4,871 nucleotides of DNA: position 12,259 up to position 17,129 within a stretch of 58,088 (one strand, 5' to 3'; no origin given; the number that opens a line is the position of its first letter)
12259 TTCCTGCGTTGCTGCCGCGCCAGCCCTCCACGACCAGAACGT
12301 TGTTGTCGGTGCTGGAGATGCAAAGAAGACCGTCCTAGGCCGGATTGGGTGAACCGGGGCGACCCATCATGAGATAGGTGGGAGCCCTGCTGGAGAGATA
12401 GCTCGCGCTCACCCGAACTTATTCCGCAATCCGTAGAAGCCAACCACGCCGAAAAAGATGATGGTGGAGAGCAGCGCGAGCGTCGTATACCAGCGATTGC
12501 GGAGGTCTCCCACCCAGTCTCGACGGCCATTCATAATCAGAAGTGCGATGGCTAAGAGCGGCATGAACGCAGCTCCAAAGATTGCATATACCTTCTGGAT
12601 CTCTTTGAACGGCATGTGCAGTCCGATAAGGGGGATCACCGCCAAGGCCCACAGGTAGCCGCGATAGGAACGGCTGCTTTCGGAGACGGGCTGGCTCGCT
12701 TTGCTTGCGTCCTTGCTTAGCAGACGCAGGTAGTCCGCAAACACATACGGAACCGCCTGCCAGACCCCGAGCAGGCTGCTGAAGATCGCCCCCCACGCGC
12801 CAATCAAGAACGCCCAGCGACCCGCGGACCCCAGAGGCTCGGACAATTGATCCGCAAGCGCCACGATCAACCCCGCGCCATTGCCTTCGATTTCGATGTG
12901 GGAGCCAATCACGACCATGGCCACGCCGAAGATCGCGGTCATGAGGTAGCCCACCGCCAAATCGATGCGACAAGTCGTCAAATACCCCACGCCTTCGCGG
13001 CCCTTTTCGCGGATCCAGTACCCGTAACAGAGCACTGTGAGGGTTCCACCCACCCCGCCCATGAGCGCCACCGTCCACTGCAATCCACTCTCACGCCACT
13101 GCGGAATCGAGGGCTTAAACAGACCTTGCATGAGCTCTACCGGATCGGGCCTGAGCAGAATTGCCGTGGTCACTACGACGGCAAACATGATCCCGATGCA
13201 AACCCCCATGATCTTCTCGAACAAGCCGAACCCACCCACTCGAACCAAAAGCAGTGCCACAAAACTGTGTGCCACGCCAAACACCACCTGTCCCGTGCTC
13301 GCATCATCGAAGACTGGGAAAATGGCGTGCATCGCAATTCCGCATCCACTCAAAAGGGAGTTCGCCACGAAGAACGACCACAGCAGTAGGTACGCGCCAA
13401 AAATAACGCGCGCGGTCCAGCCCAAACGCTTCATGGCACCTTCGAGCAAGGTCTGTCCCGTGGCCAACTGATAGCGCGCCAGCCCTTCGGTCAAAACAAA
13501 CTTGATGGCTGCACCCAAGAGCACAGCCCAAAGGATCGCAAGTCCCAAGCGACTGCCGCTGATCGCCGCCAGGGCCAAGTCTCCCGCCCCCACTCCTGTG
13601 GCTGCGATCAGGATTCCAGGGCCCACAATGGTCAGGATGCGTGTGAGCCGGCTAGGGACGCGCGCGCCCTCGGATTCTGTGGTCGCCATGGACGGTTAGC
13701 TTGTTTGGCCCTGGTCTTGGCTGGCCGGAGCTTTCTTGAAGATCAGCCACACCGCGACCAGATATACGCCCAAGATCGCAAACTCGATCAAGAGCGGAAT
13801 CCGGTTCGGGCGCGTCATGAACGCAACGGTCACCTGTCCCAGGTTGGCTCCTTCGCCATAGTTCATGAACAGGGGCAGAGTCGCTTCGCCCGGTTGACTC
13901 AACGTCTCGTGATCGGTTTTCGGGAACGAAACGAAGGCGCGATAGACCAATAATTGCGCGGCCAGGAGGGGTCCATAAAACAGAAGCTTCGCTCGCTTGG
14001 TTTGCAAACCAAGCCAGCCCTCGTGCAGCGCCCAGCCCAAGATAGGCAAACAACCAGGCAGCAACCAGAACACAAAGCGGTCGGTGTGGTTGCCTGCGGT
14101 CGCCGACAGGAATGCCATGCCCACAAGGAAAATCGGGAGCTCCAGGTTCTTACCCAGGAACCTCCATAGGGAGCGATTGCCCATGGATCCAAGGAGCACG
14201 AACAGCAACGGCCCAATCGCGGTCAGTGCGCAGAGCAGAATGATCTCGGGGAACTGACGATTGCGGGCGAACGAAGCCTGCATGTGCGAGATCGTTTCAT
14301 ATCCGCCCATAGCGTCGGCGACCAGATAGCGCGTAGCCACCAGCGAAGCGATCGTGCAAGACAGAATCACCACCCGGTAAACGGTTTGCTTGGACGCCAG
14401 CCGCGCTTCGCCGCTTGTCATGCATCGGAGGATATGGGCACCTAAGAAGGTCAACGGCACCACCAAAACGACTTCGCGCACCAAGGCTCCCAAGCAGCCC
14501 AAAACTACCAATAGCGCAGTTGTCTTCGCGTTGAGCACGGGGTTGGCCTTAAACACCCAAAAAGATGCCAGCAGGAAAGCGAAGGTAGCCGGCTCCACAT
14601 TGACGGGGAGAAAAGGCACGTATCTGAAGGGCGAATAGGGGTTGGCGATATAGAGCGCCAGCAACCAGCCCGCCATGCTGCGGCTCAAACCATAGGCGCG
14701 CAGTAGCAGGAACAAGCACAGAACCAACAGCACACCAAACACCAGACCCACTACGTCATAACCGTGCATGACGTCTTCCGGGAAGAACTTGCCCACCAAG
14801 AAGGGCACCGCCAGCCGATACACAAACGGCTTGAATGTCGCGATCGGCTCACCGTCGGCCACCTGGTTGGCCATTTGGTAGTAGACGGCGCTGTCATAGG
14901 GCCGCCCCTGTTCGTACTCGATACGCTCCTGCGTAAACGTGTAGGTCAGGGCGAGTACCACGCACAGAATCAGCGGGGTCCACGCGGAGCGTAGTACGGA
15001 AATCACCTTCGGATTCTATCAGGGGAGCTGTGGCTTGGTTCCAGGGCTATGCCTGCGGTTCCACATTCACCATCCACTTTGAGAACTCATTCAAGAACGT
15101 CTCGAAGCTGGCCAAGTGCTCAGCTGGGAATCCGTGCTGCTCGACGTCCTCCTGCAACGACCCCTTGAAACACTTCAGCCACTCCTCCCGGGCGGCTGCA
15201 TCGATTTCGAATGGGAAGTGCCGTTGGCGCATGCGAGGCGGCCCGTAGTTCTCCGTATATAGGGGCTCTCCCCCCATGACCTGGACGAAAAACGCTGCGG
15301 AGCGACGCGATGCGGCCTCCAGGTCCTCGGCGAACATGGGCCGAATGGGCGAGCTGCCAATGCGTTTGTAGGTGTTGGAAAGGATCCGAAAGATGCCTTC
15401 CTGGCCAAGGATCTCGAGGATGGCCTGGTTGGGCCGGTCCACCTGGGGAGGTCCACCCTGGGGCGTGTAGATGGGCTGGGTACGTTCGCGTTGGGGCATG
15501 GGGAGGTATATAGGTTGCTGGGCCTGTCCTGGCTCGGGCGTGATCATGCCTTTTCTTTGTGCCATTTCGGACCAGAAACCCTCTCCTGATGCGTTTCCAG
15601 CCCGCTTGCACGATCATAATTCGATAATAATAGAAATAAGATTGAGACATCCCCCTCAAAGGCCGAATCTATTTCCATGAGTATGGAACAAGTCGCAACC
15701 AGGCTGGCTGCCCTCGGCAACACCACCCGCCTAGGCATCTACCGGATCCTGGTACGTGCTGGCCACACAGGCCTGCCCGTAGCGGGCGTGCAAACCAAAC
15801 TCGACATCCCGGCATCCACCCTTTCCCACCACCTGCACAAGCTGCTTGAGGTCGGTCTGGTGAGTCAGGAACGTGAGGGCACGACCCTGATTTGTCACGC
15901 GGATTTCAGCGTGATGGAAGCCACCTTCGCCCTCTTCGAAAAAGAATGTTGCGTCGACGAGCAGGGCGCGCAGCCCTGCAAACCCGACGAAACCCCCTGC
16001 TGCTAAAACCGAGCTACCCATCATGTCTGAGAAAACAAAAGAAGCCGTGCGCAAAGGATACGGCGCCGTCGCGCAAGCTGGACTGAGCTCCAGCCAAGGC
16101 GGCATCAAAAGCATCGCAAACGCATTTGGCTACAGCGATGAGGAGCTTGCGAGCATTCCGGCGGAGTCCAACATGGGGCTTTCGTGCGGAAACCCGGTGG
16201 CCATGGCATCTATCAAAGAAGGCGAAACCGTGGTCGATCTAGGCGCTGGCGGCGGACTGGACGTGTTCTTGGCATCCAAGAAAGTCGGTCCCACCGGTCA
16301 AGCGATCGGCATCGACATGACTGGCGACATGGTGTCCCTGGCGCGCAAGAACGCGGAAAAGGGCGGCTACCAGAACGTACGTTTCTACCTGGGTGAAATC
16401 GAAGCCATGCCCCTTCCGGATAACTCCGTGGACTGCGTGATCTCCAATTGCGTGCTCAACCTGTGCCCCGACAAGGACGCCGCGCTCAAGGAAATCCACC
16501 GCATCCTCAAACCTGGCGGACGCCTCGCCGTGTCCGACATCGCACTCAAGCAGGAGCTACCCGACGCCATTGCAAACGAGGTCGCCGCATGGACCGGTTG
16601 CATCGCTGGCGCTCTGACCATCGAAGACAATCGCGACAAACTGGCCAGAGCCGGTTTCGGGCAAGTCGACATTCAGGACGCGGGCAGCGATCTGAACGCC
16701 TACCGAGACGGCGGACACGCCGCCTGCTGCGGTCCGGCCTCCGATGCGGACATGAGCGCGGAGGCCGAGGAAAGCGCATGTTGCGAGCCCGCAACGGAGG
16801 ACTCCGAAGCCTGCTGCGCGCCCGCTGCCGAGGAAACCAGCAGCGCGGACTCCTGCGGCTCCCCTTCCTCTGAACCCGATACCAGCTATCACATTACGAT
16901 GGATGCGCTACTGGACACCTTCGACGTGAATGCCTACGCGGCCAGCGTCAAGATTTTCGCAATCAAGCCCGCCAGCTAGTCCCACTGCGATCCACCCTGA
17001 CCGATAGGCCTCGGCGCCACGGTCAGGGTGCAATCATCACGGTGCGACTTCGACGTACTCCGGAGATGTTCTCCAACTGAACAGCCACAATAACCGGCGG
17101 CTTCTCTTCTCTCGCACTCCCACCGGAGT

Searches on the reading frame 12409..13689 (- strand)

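Call 60: search_protein_families(library=pfam, proteins=[window:12409-13689:-], max_evalue=0.00001)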
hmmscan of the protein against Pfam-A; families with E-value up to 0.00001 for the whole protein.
window:12409-13689:- (426 aa): 1 family
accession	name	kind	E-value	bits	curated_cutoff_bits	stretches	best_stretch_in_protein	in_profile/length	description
PF01566.24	Nramp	-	6.3e-27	95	29.8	1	43-399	6-356/357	Natural resistance-associated macrophage protein-like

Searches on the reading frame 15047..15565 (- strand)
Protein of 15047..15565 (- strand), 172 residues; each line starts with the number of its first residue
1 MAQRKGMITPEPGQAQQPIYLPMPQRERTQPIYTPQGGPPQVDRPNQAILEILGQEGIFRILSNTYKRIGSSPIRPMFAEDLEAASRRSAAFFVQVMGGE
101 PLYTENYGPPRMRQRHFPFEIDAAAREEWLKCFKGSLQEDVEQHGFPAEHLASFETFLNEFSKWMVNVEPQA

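Call 60: search_protein_families(library=pfam, proteins=[window:15047-15565:-], max_evalue=0.00001)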
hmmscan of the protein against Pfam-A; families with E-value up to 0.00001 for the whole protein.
window:15047-15565:- (172 aa): 1 family
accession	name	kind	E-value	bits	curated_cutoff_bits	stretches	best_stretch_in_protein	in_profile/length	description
PF01152.27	Bac_globin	-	3.2e-19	69.8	21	1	53-156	7-114/121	Bacterial-like globin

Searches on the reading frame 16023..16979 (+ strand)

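Call 60: search_protein_families(library=pfam, proteins=[window:16023-16979:+], max_evalue=0.00001)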
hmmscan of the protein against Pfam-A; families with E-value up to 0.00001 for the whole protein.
window:16023-16979:+ (318 aa): 8 families
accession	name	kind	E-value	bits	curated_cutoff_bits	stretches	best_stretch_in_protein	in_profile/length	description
PF13847.12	Methyltransf_31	-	8.5e-38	129.7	27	1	64-200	1-133/145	Methyltransferase domain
PF08241.18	Methyltransf_11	-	1.1e-22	80.9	21.2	1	71-169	1-94/95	Methyltransferase domain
PF13649.12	Methyltransf_25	-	6.3e-22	78.5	27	1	70-166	1-97/97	Methyltransferase domain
PF01209.24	Ubie_methyltran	-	1.6e-19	70.6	20.1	1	62-172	43-153/233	ubiE/COQ5 methyltransferase family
PF08242.18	Methyltransf_12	-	9e-14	52.4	30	1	71-168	1-98/98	Methyltransferase domain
PF13489.12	Methyltransf_23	-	2.6e-10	40.7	27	1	63-179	19-125/164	Methyltransferase domain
PF06325.19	PrmA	-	2.7e-07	30.8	22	1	64-177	159-265/296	Ribosomal protein L11 methyltransferase (PrmA)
PF01135.25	PCMT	-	3.7e-06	27.3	20.3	1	63-124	70-131/210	Protein-L-isoaspartate(D-aspartate) O-methyltransferase (PCMT)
